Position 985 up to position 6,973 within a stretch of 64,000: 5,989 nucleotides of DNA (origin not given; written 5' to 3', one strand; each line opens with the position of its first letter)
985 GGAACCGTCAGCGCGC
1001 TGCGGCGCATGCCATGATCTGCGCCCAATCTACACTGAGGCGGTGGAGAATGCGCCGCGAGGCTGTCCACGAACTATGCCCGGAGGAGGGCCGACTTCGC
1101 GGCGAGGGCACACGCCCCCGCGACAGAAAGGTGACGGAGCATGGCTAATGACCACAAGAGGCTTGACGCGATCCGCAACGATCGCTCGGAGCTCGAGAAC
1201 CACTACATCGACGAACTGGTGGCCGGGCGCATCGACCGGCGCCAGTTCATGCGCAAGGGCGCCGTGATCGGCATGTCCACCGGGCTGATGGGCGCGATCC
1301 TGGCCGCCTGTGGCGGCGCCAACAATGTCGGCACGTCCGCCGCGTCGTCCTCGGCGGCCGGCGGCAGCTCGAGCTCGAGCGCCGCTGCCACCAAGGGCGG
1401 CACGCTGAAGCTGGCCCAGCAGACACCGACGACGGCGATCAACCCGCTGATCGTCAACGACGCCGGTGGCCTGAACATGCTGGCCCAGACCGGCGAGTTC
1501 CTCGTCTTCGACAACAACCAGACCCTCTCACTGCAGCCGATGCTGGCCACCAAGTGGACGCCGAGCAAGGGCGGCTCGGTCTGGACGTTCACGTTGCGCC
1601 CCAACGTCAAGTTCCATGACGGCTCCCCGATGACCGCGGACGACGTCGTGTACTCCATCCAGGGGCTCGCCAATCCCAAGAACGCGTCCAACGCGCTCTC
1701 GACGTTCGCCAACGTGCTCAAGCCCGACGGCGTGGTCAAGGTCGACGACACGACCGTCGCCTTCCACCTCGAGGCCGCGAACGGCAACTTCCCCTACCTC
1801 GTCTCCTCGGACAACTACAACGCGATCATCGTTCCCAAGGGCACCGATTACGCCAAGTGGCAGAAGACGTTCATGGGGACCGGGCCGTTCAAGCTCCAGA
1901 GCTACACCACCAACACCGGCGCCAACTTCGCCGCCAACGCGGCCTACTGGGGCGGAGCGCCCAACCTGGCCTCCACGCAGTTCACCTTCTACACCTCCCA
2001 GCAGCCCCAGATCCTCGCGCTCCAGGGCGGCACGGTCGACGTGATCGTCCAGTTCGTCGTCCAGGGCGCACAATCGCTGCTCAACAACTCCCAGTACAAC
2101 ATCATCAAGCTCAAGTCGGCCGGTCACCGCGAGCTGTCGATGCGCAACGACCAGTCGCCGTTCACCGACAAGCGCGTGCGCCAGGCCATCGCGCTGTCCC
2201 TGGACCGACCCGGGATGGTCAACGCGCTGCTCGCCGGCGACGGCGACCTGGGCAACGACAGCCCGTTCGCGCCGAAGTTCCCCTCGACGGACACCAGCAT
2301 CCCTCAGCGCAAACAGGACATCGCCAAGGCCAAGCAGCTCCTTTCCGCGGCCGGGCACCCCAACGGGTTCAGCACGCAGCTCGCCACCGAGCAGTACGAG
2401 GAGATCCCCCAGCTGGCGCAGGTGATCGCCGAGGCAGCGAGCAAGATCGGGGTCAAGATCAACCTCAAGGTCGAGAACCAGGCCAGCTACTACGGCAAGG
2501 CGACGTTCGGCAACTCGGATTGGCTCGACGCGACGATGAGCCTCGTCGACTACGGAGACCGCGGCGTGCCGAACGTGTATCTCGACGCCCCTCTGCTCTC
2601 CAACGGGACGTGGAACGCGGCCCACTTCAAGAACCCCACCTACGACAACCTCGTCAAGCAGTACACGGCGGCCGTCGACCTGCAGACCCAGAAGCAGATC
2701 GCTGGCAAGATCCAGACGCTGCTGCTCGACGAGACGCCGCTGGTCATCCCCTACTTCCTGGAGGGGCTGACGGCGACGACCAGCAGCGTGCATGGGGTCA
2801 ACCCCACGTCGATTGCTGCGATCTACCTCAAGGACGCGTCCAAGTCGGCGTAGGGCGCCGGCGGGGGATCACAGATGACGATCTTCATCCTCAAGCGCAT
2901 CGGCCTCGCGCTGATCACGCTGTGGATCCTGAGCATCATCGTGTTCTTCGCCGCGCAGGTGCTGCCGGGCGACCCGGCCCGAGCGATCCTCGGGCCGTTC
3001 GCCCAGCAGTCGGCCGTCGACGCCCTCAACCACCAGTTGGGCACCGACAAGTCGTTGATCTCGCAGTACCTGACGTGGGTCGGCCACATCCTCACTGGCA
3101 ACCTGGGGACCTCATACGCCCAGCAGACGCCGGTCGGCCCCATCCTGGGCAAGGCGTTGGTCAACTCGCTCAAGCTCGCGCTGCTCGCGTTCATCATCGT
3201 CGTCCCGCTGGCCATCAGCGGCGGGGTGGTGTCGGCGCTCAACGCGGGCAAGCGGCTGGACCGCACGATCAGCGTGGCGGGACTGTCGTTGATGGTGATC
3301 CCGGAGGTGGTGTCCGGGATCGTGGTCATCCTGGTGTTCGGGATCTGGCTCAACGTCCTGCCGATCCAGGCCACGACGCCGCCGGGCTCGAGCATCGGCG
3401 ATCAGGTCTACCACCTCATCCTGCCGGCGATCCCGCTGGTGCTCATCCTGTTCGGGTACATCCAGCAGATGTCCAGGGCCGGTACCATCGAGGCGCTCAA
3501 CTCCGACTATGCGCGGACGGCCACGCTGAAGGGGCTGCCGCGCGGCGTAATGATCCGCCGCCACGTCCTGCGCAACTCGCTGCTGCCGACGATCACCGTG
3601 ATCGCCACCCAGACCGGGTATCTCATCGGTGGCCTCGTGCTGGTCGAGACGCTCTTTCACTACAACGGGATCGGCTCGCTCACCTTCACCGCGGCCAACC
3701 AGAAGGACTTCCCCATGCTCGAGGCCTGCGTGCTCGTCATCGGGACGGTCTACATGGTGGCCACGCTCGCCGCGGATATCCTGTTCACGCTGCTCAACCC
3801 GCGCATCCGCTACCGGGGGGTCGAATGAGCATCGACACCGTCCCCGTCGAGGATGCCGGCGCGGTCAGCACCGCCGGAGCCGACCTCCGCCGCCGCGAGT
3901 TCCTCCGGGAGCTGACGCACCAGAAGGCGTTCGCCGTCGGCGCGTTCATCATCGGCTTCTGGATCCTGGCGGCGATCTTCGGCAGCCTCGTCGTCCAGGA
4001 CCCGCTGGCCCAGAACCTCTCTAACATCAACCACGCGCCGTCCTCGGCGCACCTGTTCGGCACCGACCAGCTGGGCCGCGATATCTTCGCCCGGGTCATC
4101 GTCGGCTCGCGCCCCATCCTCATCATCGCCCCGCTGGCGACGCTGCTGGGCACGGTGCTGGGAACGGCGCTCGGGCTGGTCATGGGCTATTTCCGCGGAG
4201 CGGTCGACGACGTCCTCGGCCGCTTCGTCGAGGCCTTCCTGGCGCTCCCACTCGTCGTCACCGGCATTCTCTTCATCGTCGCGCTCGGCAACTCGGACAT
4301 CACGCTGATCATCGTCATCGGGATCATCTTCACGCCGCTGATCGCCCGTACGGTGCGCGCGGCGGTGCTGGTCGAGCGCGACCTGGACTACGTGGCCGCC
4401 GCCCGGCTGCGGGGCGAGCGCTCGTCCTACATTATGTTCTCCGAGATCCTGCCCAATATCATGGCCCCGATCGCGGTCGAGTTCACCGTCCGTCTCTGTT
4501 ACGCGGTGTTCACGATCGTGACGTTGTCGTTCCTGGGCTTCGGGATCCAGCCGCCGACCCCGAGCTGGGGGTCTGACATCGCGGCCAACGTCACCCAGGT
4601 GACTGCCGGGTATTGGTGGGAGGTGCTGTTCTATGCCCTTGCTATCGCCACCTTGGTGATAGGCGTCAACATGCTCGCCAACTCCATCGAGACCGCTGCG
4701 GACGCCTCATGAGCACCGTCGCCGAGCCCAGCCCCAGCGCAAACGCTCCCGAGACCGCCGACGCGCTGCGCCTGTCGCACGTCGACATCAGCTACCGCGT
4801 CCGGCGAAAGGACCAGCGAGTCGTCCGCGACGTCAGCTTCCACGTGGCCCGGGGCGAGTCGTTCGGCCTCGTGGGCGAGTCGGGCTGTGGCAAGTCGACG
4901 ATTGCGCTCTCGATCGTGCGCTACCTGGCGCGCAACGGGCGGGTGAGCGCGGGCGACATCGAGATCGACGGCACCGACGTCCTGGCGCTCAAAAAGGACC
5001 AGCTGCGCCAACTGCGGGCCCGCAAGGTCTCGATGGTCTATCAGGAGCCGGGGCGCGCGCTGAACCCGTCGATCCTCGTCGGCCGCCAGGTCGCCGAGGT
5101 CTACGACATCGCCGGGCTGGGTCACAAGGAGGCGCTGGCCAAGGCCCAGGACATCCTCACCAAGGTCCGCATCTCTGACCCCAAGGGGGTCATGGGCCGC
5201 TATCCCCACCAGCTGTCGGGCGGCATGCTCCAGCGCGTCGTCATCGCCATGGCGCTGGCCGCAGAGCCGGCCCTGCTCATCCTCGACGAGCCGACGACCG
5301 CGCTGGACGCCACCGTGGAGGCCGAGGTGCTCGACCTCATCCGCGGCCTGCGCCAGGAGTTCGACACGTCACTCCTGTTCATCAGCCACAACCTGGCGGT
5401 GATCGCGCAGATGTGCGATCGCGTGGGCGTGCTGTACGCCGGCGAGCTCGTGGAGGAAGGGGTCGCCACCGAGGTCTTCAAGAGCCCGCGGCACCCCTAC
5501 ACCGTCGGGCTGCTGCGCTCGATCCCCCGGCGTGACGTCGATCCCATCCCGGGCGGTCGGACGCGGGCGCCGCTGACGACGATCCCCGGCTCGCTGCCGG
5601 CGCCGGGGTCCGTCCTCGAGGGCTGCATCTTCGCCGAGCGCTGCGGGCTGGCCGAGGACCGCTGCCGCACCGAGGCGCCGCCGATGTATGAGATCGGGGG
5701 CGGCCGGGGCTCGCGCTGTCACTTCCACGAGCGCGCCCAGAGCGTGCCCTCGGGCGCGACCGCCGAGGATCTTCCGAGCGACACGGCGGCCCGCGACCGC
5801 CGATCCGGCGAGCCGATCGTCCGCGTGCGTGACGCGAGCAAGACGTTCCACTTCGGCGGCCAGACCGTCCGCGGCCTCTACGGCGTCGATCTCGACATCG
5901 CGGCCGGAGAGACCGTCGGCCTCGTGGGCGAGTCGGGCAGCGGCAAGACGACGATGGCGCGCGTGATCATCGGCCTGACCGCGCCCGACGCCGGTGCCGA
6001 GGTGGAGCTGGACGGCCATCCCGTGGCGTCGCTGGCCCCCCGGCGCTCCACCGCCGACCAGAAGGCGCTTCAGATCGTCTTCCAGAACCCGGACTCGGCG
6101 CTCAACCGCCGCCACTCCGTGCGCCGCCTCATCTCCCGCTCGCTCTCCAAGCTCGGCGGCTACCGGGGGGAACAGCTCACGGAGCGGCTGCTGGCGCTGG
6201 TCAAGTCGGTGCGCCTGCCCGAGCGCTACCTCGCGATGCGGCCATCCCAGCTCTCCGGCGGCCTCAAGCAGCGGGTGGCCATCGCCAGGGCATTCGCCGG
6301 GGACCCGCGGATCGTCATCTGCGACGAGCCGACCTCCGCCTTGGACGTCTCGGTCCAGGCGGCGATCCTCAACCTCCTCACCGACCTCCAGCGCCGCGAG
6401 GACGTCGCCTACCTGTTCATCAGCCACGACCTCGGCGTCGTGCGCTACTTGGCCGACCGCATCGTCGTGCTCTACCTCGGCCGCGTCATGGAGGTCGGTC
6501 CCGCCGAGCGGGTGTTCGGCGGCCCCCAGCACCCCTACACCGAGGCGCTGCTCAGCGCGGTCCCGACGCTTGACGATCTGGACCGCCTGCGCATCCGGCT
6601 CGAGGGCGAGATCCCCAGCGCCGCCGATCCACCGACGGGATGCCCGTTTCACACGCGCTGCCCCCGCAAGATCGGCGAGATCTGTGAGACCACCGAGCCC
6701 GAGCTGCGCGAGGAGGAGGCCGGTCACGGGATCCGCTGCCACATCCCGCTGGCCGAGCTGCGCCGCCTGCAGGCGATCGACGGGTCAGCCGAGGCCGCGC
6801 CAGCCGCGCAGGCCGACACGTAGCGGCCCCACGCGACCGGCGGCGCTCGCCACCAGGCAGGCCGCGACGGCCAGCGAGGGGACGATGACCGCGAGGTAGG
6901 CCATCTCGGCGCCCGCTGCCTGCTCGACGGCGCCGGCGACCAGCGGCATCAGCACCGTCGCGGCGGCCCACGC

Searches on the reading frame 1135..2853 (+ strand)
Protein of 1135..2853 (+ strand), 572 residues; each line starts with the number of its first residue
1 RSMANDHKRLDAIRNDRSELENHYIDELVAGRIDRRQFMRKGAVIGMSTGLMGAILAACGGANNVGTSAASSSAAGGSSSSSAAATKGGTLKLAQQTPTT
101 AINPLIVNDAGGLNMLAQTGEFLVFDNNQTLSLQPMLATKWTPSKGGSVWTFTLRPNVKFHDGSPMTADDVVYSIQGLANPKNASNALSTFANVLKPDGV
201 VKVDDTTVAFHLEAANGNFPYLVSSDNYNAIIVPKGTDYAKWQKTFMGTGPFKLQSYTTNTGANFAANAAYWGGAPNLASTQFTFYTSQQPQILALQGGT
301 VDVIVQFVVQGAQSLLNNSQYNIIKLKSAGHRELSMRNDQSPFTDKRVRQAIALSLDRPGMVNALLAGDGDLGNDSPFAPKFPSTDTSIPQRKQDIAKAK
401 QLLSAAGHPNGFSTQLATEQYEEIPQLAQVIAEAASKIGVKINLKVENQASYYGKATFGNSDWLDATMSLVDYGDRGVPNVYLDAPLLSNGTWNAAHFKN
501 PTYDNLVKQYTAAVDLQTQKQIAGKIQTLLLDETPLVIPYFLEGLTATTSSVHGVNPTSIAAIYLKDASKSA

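Call 46: search_protein_families(library=pfam, proteins=[window:1135-2853:+], max_evalue=0.0001)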
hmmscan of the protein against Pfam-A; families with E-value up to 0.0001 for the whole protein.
window:1135-2853:+ (572 aa): 1 family
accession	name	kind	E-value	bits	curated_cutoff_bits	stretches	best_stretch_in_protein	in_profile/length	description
PF00496.27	SBP_bac_5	-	3.7e-80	270.2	32.4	1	133-459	2-337/368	Bacterial extracellular solute-binding proteins, family 5 Middle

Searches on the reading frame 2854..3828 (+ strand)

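Call 46: search_protein_families(library=pfam, proteins=[window:2854-3828:+], max_evalue=0.0001)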
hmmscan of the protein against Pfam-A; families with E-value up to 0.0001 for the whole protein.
window:2854-3828:+ (324 aa): 2 families
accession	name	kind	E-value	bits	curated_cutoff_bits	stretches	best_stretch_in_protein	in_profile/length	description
PF00528.27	BPD_transp_1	-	2.8e-31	109.1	26.4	1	121-319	2-183/184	Binding-protein-dependent transport system inner membrane component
PF19300.4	BPD_transp_1_N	-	3.8e-13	50.1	23.8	1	8-105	1-96/114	Binding-prot-dependent transport system membrane comp, N-term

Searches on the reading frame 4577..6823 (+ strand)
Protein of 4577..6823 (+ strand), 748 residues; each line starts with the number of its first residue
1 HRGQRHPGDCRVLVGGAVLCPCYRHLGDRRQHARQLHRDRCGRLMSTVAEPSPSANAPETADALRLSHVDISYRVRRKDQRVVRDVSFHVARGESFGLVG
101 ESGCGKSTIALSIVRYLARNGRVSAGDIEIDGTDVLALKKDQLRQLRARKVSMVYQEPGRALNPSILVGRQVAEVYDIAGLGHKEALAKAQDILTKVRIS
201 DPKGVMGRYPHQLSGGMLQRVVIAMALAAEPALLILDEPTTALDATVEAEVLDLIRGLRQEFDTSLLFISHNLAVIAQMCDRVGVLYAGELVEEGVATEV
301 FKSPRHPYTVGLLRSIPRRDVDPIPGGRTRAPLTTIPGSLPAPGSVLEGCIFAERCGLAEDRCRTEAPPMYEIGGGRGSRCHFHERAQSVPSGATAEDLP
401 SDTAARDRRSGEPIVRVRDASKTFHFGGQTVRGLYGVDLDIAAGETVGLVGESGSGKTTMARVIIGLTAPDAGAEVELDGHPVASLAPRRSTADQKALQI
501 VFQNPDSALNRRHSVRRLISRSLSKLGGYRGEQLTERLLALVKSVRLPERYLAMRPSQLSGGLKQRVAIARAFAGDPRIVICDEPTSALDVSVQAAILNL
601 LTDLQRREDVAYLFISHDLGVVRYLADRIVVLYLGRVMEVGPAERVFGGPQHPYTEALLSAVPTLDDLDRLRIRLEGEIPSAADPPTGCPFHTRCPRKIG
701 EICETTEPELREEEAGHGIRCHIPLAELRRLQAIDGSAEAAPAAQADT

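Call 46: search_protein_families(library=pfam, proteins=[window:4577-6823:+], max_evalue=0.0001)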
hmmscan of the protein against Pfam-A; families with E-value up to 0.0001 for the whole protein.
window:4577-6823:+ (748 aa): 15 families
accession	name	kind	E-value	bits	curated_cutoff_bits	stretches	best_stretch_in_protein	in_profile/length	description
PF00005.33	ABC_tran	-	1.5e-59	200.9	25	2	436-587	3-137/137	ABC transporter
PF08352.17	oligo_HPY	-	3e-35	120.8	27.1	2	638-701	1-64/65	Oligopeptide/dipeptide transporter, C-terminal region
PF02463.25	SMC_N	-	9.9e-12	45.2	40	1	97-286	28-212/220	RecF/RecN/SMC N terminal domain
PF13304.12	AAA_21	-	2e-08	35.1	27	0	209-276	234-303/304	AAA domain, putative AbiEii toxin, Type IV TA system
PF13191.12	AAA_16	-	8.7e-08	33.3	32.6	0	92-268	21-166/167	AAA ATPase domain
PF13481.12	AAA_25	-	4.9e-06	26.7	27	0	89-144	29-84/195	AAA domain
PF13401.12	AAA_22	-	5.6e-06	27.1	27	0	449-606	10-109/130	AAA domain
PF00004.35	AAA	-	2.6e-05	25.1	21.2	0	98-167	3-61/131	ATPase family associated with various cellular activities (AAA)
PF05729.18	NACHT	-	3.4e-05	24.2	26.7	0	446-469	2-25/167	NACHT domain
PF20720.3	nSTAND3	-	4.8e-05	23.5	27.2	0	98-122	22-46/155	Novel STAND NTPase 3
PF13555.12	AAA_29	-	5.6e-05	23.2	27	0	87-109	16-38/61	P-loop containing region of AAA domain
PF00485.24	PRK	-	6e-05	23.4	22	0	97-131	3-36/196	Phosphoribulokinase / Uridine kinase family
PF00006.31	ATP-synt_ab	-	6.8e-05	23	29.5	0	85-120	6-41/213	ATP synthase alpha/beta family, nucleotide-binding domain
PF01656.29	CbiA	-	7.3e-05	23.2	25.4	0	100-177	6-54/125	CobQ/CobB/MinD/ParA nucleotide binding domain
PF01078.27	Mg_chelatase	-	7.4e-05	22.7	20.3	0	442-506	20-82/207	Magnesium chelatase, subunit ChlI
